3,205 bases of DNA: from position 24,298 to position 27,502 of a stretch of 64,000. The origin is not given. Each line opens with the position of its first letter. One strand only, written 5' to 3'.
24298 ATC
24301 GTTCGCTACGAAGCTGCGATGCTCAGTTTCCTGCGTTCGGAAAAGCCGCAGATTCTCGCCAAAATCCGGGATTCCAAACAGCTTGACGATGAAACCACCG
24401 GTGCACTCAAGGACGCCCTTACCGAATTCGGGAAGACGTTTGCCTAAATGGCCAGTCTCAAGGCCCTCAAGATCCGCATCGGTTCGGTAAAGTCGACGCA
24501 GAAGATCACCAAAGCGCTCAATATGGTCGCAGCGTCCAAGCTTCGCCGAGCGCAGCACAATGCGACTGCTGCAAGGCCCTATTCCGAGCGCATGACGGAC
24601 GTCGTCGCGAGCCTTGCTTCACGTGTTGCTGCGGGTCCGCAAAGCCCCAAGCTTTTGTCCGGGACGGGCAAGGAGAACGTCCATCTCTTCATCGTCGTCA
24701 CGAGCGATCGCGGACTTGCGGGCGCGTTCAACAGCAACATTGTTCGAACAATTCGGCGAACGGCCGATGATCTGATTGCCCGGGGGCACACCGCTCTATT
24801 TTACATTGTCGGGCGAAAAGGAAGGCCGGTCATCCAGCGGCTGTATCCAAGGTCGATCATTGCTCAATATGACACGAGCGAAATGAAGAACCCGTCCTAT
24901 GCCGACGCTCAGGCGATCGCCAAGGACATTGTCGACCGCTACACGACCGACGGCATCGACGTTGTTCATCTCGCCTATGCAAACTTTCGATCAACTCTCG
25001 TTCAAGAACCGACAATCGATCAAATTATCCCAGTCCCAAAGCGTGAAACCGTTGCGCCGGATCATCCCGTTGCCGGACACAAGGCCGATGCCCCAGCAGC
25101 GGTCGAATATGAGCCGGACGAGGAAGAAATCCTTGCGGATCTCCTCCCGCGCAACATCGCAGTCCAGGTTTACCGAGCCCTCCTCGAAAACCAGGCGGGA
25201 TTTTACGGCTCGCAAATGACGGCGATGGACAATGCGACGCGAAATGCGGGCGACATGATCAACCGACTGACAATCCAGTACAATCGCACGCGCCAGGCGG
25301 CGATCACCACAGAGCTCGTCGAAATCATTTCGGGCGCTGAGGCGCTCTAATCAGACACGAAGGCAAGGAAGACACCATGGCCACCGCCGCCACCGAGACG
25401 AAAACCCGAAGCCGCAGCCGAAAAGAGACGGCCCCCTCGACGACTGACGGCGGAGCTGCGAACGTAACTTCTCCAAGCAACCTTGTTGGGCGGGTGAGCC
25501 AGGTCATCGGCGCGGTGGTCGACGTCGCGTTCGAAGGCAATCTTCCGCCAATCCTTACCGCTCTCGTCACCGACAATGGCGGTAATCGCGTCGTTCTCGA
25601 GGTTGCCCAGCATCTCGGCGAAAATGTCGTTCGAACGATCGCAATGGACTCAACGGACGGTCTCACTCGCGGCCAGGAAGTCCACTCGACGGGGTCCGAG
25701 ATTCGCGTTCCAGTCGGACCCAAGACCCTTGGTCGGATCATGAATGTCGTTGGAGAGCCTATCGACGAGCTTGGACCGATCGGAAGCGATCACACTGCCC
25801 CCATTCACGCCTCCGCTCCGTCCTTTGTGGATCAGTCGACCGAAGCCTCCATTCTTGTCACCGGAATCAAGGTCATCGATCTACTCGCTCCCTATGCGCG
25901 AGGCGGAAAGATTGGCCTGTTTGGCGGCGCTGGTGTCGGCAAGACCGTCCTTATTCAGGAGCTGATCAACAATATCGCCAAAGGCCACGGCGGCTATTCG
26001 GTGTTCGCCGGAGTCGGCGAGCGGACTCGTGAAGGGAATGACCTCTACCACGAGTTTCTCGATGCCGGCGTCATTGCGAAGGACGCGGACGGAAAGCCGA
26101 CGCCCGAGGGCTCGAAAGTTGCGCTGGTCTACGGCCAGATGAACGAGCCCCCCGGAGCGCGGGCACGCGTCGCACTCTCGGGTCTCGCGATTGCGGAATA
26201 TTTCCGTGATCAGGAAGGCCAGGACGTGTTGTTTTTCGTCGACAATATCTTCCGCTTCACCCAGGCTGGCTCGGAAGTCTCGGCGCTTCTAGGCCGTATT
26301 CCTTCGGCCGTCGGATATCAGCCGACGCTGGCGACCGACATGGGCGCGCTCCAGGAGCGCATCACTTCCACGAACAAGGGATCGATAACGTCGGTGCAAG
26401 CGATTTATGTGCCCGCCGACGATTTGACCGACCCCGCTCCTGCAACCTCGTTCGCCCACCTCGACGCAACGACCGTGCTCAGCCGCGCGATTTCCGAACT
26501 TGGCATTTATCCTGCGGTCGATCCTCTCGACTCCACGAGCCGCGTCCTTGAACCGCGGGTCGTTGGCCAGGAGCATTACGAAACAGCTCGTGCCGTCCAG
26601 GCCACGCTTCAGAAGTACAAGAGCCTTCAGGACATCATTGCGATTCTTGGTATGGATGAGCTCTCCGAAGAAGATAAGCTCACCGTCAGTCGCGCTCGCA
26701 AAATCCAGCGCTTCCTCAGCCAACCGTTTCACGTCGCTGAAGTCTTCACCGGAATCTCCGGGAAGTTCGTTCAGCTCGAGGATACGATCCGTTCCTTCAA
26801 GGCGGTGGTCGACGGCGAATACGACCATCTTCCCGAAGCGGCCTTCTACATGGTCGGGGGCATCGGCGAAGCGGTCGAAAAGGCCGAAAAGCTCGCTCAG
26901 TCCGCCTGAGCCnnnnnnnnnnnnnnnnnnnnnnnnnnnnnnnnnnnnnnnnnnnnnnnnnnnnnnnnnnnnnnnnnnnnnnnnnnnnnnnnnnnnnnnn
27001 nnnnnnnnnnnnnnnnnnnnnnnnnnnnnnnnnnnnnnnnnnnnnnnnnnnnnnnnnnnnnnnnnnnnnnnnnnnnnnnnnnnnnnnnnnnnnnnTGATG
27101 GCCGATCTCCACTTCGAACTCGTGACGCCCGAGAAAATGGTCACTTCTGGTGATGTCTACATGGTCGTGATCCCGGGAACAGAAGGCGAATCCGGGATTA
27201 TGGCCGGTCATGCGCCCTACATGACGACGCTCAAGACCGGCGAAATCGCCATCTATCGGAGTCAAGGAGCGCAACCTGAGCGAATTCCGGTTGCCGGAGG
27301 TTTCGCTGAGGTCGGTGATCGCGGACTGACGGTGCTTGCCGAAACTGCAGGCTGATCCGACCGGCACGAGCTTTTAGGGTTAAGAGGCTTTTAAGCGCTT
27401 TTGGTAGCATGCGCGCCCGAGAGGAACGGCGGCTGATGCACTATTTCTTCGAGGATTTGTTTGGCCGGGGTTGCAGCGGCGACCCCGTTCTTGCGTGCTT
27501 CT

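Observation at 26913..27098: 61-aa YHS/TRASH-like Cys/His ORF wedged between atpD and atpC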

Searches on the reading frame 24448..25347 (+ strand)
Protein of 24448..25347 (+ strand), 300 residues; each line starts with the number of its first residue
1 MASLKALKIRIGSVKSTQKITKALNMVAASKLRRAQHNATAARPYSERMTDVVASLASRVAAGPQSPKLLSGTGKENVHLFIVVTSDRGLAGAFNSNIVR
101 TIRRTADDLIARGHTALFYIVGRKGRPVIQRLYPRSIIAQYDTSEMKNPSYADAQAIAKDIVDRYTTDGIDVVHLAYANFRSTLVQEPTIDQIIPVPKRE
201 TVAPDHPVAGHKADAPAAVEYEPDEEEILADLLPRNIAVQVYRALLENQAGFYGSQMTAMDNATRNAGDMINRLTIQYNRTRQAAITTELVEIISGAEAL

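Call 55: search_protein_families(library=pfam, proteins=[window:24448-25347:+], max_evalue=0.00001)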
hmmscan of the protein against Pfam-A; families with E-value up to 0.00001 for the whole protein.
window:24448-25347:+ (300 aa): 1 family
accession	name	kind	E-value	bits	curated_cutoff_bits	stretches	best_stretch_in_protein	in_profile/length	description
PF00231.24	ATP-synt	-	9.5e-95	318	39.9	1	3-300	1-285/285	ATP synthase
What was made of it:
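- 24448..25350 (+): atpG (F1 gamma). Pfam ATP-synt, 318 bits (call 55).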

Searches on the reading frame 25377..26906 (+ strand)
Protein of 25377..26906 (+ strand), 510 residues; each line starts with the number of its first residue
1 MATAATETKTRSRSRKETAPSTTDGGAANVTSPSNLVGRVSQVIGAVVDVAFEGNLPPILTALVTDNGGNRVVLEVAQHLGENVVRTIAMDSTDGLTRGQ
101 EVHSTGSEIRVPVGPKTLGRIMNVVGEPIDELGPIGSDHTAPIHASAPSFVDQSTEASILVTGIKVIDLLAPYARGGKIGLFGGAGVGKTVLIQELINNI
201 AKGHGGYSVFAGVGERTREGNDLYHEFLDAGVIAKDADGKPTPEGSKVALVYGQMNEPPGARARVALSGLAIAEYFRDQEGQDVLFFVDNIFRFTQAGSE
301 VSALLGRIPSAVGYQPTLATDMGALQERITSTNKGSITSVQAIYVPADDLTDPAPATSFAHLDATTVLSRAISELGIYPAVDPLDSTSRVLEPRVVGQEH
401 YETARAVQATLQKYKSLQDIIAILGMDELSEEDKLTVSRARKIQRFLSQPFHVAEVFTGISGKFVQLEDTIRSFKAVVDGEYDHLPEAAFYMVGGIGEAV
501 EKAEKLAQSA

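Call 55: search_protein_families(library=pfam, proteins=[window:25377-26906:+], max_evalue=0.00001)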
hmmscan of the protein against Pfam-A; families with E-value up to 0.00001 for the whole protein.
window:25377-26906:+ (510 aa): 3 families
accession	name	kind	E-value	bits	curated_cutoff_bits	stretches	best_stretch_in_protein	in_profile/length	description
PF00006.31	ATP-synt_ab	-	2.3e-68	230.4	29.5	1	163-388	1-213/213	ATP synthase alpha/beta family, nucleotide-binding domain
PF22919.1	ATP-synt_VA_C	-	2e-18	66.8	24.7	1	395-484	7-99/101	C-terminal domain of V and A type ATP synthase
PF02874.29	ATP-synt_ab_N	-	6.2e-18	65.5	20.9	1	40-106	1-69/69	ATP synthase alpha/beta family, beta-barrel domain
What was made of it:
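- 25377..26909 (+): atpD (F1 beta). Pfam ATP-synt_ab family (call 55).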

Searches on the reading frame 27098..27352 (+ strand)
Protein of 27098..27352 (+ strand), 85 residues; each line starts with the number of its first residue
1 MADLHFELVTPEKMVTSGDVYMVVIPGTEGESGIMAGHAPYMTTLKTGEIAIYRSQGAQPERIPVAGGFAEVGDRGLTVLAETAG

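Call 3: search_protein_families(library=pfam, proteins=[window:27098-27352:+], max_evalue=10)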
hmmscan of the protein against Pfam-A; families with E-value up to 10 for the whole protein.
seq(85 aa): 1 family
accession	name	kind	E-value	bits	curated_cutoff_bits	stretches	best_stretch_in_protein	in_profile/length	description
PF02823.21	ATP-synt_DE_N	-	1.7e-26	92.5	27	1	4-84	1-80/80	ATP synthase, Delta/Epsilon chain, beta-sandwich domain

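Call 4: search_protein_families(library=ncbifam, proteins=[window:27098-27352:+], max_evalue=10)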
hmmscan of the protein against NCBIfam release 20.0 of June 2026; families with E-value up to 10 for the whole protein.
seq(85 aa): 20 families
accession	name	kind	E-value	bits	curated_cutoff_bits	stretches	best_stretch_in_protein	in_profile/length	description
NF009983.0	PRK13449.1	equivalog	2.3e-37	127.3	106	1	1-84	1-84/88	ATP synthase F1 subunit epsilon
NF001851.0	PRK00571.2-4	equivalog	1e-28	100.1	131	1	1-84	2-84/135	F0F1 ATP synthase subunit epsilon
NF011323.0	PRK14736.1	subfamily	2.1e-24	86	145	1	1-84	1-83/133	F0F1 ATP synthase subunit epsilon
NF009982.0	PRK13448.1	equivalog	1.7e-22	80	146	1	1-84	1-82/135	F0F1 ATP synthase subunit epsilon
NF009980.0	PRK13446.1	equivalog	3.5e-22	78.8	129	1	2-84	3-83/136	F0F1 ATP synthase subunit epsilon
TIGR01216.1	ATP_synt_epsi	equivalog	1.3e-20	73.8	67.25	1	4-84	2-81/130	ATP synthase F1 subunit epsilon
NF001847.0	PRK00571.1-4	equivalog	3.8e-19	68.8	135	1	1-84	1-83/139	F0F1 ATP synthase subunit epsilon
NF009977.0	PRK13442.1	equivalog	9.6e-18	64.2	80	1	2-84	4-85/102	F0F1 ATP synthase subunit epsilon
NF009978.0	PRK13443.1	equivalog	1.2e-17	64.3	148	1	4-84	5-83/136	F0F1 ATP synthase subunit epsilon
NF011322.0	PRK14735.1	equivalog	7.1e-16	58.4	202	1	4-84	3-81/139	F0F1 ATP synthase subunit epsilon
NF001846.0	PRK00571.1-3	equivalog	2.2e-15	57.1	132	1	1-84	1-83/137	F0F1 ATP synthase subunit epsilon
NF009979.0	PRK13444.1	equivalog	6.8e-14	52.3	163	1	3-83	5-83/127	F0F1 ATP synthase subunit epsilon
NF001852.0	PRK00571.2-5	equivalog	3.3e-13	50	145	1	1-84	1-84/124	F0F1 ATP synthase subunit epsilon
NF009984.0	PRK13450.1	equivalog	1.6e-10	41.1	164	1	3-83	4-83/133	F0F1 ATP synthase subunit epsilon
NF002403.0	PRK01474.1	equivalog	5e-08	33.4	131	1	5-84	6-86/112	F0F1 ATP synthase subunit epsilon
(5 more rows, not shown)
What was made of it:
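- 27098..27355 (+): atpC (F1 epsilon), short form with the beta-sandwich domain only. NCBIfam NF009983 (88-aa model), 127 bits against a cut-off of 106 (calls 3, 4).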
